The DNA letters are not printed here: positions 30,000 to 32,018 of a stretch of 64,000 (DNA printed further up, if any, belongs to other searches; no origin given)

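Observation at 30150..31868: Low-GC stand-alone SIR2_2-domain protein with a novel helical C-terminal domain: candidate NAD-depleting defence gene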

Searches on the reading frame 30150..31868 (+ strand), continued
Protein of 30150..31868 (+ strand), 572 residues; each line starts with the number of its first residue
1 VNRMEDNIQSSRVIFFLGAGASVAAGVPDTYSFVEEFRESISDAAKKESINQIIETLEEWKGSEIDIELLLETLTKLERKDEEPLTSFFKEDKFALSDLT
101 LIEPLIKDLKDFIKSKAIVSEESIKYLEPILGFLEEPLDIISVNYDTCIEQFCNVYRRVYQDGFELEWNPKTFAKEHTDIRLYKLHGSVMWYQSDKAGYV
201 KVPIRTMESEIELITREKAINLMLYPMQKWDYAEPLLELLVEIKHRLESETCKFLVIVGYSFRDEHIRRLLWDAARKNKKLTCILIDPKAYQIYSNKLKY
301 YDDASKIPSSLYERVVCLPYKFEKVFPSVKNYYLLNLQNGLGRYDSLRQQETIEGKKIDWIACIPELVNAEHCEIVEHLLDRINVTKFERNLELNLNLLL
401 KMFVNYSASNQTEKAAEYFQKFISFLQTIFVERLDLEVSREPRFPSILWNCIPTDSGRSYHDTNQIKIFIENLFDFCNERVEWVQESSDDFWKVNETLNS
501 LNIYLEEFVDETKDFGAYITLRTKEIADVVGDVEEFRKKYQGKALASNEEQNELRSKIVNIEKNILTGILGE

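Call 81: search_dna_similar(query=window:30159-31865:+, collection=phages, mode=protein, max_evalue=0.00001, max_rows=10)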
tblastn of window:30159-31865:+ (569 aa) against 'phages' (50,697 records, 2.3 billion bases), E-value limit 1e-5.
Records with a match: 2; places in all: 2; records where one place covers at least 80% of the query: 0.
Best place of each record, by identity: <60% 2.
By first word of the organism name: Streptococcus 2.
By host as written in the record: Streptococcus gallolyticus BSJ31 1; Streptococcus gallolyticus BSJ27 1.
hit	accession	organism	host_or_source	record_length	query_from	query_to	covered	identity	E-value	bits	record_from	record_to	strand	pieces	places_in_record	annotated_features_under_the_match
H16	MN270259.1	Streptococcus phage phi-SgaBSJ31_rum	Streptococcus gallolyticus BSJ31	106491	135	284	26%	23.7%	1e-5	55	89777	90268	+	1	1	hypothetical protein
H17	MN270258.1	Streptococcus phage phi-SgaBSJ27_rum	Streptococcus gallolyticus BSJ27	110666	135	284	26%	23.7%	1e-5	55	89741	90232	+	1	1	hypothetical protein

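Call 82: get_annotated_region(hit=H1, flank=5000)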
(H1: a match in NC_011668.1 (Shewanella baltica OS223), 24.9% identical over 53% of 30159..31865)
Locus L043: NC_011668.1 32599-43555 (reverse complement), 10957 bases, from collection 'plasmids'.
description: Shewanella baltica OS223 plasmid pS22302, complete sequence
organism: Shewanella baltica OS223 (NCBI taxid 407976)
taxonomy: Bacteria; Pseudomonadota; Gammaproteobacteria; Alteromonadales; Shewanellaceae; Shewanella; Shewanella baltica; Shewanella baltica OS223
host: -; source: -; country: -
typing (MOB-suite, as given by PLSDB): conjugative; relaxase MOBF; mating-pair formation MPF_F
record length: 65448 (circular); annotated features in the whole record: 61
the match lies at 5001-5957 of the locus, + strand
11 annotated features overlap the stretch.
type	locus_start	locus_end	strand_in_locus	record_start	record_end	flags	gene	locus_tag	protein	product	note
CDS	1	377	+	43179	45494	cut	-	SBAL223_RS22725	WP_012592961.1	EcoAI/FtnUII family type I restriction enzme subunit R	-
CDS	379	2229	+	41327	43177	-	-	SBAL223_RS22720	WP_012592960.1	AAA family ATPase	-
CDS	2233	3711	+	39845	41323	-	-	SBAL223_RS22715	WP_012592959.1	type I restriction-modification system subunit M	GO:0006306 - DNA methylation [Evidence IEA]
CDS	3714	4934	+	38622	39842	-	-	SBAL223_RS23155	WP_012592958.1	restriction endonuclease subunit S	GO:0006304 - DNA modification [Evidence IEA]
CDS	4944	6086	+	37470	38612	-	-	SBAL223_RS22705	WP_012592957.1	SIR2 family protein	-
CDS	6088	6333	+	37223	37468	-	-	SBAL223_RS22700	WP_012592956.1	hypothetical protein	-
CDS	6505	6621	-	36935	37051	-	-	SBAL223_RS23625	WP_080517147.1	helix-turn-helix domain-containing protein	-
CDS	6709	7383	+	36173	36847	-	-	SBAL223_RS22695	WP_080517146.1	Tn3 family transposase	GO:0006313 - DNA transposition [Evidence IEA]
CDS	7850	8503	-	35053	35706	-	-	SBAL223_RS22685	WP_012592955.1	class I SAM-dependent methyltransferase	-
CDS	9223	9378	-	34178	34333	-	-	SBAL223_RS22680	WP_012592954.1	Hok/Gef family protein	-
CDS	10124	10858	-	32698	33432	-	-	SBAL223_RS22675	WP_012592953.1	hypothetical protein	-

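Call 83: get_annotated_region(hit=H5, flank=4000)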
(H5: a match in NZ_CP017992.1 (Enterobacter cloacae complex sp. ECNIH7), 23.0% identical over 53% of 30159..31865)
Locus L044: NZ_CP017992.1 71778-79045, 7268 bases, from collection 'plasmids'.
description: Enterobacter cloacae complex sp. ECNIH7 plasmid pENT-2c5, complete sequence
organism: Enterobacter cloacae complex sp. ECNIH7 (NCBI taxid 1915310)
taxonomy: Bacteria; Pseudomonadota; Gammaproteobacteria; Enterobacterales; Enterobacteriaceae; Enterobacter; Enterobacter cloacae complex sp. ECNIH7
host: -; source: -; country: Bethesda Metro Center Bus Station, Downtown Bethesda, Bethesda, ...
typing (MOB-suite, as given by PLSDB): conjugative; replicon IncFII,IncFII; relaxase MOBF; mating-pair formation MPF_F
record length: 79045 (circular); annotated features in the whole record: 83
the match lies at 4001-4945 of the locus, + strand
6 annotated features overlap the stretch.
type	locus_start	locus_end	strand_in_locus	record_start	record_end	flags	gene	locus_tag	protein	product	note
predicted_resistance_gene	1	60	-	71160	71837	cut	silR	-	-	copper/silver response regulator transcription factor SilR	predicted by amrfinderplus; class COPPER/SILVER; identity 97.79%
CDS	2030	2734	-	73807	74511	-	-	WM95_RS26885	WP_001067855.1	IS6-like element IS26 family transposase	GO:0006313 - DNA transposition [Evidence IEA]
CDS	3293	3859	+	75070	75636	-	-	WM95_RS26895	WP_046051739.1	recombinase family protein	GO:0006310 - DNA recombination [Evidence IEA]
CDS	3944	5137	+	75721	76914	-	-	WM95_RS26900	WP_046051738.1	SIR2 family protein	-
CDS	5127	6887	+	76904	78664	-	-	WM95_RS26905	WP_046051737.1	helicase HerA-like domain-containing protein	-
CDS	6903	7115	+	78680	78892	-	-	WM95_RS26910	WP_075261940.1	KTSC domain-containing protein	-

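Call 93: search_protein_families(library=pfam, proteins=[L031:9833-11740:+, L032:246-2066:+, L034:7766-9253:+, L033:9947-11191:+], max_evalue=0.01)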
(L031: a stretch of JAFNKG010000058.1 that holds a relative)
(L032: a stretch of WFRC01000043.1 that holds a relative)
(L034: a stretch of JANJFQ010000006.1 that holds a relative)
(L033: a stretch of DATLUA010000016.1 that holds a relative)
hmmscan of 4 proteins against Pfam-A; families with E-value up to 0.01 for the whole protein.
L031:9833-11740:+ (636 aa): 1 family
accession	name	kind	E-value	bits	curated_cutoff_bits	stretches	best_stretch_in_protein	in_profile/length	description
PF13289.12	SIR2_2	-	1.3e-08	35.5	24.5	1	183-333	3-124/141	SIR2-like domain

L032:246-2066:+ (607 aa): 1 family
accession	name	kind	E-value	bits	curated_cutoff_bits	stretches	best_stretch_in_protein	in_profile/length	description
PF13289.12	SIR2_2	-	5.8e-10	39.9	24.5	1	177-335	3-124/141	SIR2-like domain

L034:7766-9253:+ (496 aa): 1 family
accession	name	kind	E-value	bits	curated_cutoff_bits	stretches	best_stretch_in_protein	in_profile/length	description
PF13289.12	SIR2_2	-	1.4e-08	35.4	24.5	1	105-270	3-138/141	SIR2-like domain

L033:9947-11191:+ (415 aa): 1 family
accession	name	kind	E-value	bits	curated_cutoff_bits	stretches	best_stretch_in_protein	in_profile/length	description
PF13289.12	SIR2_2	-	1.7e-09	38.4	24.5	1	150-300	2-121/141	SIR2-like domain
